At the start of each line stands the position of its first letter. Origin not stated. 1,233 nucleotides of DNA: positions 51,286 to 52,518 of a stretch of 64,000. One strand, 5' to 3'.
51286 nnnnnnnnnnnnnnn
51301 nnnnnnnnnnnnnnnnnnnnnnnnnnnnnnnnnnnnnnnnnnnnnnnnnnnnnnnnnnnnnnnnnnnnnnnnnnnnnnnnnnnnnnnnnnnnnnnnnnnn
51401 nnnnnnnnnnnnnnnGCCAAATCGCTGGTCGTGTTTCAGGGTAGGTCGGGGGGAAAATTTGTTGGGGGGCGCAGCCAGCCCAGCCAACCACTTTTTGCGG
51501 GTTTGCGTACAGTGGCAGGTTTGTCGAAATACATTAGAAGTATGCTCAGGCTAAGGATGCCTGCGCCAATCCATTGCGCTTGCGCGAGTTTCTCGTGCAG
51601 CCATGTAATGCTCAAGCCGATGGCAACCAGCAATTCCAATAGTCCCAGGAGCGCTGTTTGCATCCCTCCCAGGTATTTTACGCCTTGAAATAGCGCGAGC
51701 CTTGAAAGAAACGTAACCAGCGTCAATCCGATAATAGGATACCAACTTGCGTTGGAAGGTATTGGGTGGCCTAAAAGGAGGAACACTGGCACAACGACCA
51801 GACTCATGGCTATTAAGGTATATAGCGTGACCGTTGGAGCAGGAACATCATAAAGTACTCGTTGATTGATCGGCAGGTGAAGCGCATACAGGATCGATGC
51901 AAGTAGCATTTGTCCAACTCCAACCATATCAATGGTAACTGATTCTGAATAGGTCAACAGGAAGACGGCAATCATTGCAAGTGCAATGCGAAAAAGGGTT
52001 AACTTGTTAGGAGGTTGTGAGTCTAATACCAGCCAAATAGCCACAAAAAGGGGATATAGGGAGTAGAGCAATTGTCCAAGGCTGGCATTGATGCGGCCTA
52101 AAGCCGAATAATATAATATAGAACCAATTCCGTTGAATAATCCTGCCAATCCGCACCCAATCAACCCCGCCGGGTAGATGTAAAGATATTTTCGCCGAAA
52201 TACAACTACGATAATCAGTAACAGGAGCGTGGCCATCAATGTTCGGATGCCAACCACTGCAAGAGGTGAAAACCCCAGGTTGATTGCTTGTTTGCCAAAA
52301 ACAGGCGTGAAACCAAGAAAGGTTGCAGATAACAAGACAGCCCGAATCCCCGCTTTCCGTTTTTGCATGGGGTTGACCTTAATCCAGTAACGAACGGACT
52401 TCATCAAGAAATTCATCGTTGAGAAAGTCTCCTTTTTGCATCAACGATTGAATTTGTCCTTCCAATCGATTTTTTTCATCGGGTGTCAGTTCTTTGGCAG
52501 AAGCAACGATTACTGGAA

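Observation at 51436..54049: PLP threonine-synthase-like enzyme fused to a receiver domain, coupled to an EamA exporter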

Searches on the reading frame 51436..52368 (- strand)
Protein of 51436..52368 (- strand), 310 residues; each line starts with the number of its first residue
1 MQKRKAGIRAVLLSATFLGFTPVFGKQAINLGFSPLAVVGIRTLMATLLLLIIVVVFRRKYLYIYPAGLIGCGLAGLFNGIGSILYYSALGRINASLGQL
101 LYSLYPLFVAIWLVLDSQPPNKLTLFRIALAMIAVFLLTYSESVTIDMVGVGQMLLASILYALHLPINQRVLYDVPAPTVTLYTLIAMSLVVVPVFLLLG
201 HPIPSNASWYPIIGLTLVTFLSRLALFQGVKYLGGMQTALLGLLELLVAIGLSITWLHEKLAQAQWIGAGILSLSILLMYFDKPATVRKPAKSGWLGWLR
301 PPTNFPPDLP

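Call 3: search_protein_families(library=pfam, proteins=[window:51436-52368:-], max_evalue=0.01)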
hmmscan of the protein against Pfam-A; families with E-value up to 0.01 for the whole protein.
window:51436-52368:- (310 aa): 1 family
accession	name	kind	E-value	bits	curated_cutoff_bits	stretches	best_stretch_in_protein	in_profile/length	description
PF00892.27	EamA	-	2.6e-30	105.9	28.2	2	7-139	3-134/135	EamA-like transporter family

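Call 4: search_protein_families(library=ncbifam, proteins=[window:51436-52368:-], max_evalue=0.01)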
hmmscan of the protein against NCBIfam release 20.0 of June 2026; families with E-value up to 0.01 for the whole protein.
window:51436-52368:- (310 aa): 1 family
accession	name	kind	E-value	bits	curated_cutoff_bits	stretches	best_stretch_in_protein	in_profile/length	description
TIGR00950.1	2A78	equivalog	4.6e-16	59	230.2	1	19-274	2-261/264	carboxylate/amino acid/amine transporter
